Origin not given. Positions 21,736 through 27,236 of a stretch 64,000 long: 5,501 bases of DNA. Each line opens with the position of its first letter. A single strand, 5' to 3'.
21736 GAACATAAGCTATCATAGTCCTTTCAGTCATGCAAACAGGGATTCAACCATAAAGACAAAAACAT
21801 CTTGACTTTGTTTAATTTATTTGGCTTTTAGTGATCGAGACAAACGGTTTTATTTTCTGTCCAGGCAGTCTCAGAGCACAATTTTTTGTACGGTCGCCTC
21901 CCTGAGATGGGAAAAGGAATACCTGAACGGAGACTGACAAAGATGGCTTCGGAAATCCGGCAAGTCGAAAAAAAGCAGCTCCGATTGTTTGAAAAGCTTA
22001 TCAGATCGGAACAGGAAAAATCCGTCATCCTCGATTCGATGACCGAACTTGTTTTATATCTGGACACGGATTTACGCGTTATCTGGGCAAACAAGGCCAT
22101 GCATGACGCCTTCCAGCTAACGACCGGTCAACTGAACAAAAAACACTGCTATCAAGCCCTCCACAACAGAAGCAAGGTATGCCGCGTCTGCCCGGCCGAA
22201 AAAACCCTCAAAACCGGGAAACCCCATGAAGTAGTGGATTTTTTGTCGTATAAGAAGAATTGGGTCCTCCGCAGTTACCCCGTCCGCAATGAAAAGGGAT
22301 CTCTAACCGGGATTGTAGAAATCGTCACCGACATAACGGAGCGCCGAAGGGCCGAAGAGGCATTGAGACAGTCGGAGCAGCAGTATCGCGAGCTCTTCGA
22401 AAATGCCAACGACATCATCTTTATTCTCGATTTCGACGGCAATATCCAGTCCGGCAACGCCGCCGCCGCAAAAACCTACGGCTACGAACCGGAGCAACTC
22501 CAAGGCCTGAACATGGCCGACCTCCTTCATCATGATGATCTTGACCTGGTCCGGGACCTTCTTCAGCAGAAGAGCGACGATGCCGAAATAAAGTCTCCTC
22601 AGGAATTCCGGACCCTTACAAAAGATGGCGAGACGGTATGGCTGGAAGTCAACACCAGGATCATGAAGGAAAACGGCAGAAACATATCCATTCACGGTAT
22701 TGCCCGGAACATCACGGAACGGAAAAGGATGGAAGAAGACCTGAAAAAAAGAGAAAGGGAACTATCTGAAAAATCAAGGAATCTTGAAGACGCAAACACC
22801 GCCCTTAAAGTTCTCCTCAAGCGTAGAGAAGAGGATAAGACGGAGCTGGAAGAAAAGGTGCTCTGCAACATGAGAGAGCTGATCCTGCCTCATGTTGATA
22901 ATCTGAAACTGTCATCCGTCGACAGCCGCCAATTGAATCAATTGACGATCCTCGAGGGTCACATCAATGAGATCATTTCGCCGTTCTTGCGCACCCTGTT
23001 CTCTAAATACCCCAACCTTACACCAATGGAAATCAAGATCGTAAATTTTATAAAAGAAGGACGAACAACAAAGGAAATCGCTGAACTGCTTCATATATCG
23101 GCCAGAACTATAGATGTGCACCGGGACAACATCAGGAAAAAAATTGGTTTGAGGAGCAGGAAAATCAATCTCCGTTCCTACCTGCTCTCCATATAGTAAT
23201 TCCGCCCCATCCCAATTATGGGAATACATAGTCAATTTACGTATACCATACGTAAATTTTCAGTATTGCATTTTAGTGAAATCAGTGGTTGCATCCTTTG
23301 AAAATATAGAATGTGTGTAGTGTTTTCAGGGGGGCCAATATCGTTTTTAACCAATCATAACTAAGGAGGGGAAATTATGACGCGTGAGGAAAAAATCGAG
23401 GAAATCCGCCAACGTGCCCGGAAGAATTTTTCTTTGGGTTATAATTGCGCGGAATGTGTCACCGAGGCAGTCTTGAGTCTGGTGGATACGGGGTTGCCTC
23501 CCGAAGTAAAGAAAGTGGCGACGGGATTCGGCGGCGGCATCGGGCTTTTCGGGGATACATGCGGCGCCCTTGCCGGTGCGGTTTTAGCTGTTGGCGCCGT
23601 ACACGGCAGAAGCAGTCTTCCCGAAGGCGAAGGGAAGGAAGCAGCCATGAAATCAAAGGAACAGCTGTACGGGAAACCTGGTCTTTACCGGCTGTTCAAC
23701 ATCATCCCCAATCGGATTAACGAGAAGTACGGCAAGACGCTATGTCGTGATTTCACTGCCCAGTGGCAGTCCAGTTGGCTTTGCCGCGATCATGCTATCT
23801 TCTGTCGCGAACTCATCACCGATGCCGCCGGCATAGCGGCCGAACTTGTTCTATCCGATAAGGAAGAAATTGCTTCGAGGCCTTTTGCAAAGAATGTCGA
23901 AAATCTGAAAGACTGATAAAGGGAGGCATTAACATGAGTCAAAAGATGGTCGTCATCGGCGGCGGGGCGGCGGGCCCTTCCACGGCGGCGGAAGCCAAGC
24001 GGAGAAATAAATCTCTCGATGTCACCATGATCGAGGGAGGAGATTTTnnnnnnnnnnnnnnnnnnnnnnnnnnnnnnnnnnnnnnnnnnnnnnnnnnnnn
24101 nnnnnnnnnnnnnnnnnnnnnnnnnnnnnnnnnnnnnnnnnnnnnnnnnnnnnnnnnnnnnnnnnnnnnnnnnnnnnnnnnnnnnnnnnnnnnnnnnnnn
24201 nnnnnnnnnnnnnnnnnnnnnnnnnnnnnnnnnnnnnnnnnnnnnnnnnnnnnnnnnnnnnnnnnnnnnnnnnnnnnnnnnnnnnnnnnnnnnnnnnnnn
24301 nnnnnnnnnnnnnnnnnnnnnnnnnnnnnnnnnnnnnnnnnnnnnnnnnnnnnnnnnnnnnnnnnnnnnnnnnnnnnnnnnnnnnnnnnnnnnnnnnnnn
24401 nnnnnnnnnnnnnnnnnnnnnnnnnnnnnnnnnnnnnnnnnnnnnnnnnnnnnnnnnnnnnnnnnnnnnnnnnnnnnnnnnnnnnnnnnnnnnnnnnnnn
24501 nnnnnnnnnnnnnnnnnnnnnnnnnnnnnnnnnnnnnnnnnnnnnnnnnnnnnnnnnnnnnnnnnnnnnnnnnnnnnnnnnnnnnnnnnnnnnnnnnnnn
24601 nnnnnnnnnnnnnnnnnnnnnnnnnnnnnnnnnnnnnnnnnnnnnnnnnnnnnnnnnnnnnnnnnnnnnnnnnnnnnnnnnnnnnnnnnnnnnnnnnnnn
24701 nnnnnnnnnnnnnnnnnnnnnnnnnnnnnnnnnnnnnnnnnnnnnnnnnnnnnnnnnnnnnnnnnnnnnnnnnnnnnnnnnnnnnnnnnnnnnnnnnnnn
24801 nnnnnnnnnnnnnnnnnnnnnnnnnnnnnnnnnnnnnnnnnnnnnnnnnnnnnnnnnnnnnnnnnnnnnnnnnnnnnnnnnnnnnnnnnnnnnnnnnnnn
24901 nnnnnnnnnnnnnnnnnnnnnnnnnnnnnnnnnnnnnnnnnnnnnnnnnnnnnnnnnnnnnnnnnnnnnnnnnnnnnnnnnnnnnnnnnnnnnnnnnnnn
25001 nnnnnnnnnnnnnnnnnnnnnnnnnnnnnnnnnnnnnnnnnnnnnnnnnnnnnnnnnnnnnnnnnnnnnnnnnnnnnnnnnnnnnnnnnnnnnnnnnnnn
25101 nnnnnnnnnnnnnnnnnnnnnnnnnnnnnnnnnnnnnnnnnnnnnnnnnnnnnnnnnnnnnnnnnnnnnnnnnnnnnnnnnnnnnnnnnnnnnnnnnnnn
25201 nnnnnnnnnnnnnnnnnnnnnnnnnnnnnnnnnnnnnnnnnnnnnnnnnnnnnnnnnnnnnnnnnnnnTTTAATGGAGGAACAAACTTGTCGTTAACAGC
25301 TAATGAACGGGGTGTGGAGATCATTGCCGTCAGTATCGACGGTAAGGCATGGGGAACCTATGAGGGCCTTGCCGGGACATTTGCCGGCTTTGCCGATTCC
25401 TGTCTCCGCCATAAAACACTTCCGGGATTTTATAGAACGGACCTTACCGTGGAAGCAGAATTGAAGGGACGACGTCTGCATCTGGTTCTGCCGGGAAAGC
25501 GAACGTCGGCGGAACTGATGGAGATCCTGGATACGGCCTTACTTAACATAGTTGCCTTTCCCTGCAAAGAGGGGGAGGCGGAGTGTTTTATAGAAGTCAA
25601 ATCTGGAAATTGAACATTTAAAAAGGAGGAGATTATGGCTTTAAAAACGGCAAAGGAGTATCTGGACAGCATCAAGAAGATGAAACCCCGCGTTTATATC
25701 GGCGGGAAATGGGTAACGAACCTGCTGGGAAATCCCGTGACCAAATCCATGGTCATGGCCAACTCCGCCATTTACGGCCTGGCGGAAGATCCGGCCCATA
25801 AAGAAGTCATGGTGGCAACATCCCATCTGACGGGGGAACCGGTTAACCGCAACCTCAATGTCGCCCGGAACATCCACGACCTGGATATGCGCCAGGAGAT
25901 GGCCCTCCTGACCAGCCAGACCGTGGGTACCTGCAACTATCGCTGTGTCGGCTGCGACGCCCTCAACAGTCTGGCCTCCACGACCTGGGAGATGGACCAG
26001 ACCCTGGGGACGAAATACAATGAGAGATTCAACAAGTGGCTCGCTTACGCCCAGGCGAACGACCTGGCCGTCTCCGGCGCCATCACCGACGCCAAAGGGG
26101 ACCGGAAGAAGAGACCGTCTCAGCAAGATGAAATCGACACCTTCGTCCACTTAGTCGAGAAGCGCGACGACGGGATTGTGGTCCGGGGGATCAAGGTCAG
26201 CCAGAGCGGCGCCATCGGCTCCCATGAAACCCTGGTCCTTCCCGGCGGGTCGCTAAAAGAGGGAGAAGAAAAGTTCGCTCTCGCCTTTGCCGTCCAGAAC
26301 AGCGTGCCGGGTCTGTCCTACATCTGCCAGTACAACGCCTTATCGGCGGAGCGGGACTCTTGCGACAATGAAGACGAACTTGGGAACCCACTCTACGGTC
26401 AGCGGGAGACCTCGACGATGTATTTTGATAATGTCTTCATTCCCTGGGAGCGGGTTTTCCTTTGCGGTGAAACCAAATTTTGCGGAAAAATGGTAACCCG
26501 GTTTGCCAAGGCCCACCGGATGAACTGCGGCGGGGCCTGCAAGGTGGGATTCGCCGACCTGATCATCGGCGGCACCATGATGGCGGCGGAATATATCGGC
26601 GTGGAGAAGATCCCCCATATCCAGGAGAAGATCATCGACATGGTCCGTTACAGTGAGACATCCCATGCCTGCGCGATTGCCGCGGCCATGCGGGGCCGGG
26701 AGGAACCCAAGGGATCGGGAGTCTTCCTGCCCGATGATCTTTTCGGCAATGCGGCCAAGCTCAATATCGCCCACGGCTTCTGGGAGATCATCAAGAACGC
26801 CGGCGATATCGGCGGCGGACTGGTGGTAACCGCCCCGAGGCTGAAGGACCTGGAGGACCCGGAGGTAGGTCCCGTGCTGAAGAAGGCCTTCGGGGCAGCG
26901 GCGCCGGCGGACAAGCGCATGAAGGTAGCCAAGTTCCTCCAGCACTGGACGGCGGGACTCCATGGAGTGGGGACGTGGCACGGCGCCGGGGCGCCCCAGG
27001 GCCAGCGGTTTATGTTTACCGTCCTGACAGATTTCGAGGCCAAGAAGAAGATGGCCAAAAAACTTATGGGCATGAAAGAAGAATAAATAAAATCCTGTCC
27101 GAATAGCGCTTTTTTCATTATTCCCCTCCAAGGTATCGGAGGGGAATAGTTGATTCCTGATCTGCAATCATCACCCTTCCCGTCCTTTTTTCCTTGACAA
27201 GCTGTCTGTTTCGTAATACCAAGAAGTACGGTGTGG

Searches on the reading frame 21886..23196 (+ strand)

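Call 96: search_protein_families(library=pfam, proteins=[window:21886-23196:+], max_evalue=0.00001)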
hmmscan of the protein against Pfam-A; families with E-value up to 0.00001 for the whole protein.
window:21886-23196:+ (436 aa): 8 families
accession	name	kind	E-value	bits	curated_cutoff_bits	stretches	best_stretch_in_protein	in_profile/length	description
PF08448.16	PAS_4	-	5.4e-30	104.3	23.1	2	49-155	1-110/110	PAS fold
PF13426.13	PAS_9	-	2.2e-26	92.5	27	2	176-278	2-103/103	PAS domain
PF00989.32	PAS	-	2.5e-24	85.9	22.6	1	166-274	2-111/113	PAS fold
PF08447.18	PAS_3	-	2.1e-14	54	25.6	1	191-273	5-89/89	PAS fold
PF00196.25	GerE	-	9.3e-13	48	23.5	1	377-425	2-50/57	Bacterial regulatory proteins, luxR family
PF13188.13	PAS_8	-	1.5e-12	47.4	21.8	1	166-222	2-55/65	PAS domain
PF13596.12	PAS_10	-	1.8e-08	35.4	22.1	1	48-151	4-106/106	PAS domain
PF12860.13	PAS_7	-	4.3e-07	30.5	27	0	133-158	90-115/115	PAS fold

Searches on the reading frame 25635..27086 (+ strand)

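Call 96: search_protein_families(library=pfam, proteins=[window:25635-27086:+], max_evalue=0.00001)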
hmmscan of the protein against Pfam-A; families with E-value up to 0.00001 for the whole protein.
window:25635-27086:+ (483 aa): 2 families
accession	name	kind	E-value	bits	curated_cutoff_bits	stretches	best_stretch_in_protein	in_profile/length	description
PF11794.13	HpaB_N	-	2.9e-79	266.9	35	1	5-276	1-270/270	4-hydroxyphenylacetate 3-hydroxylase N terminal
PF03241.18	HpaB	-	6.1e-53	179.4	25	1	283-478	1-201/202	4-hydroxyphenylacetate 3-hydroxylase C terminal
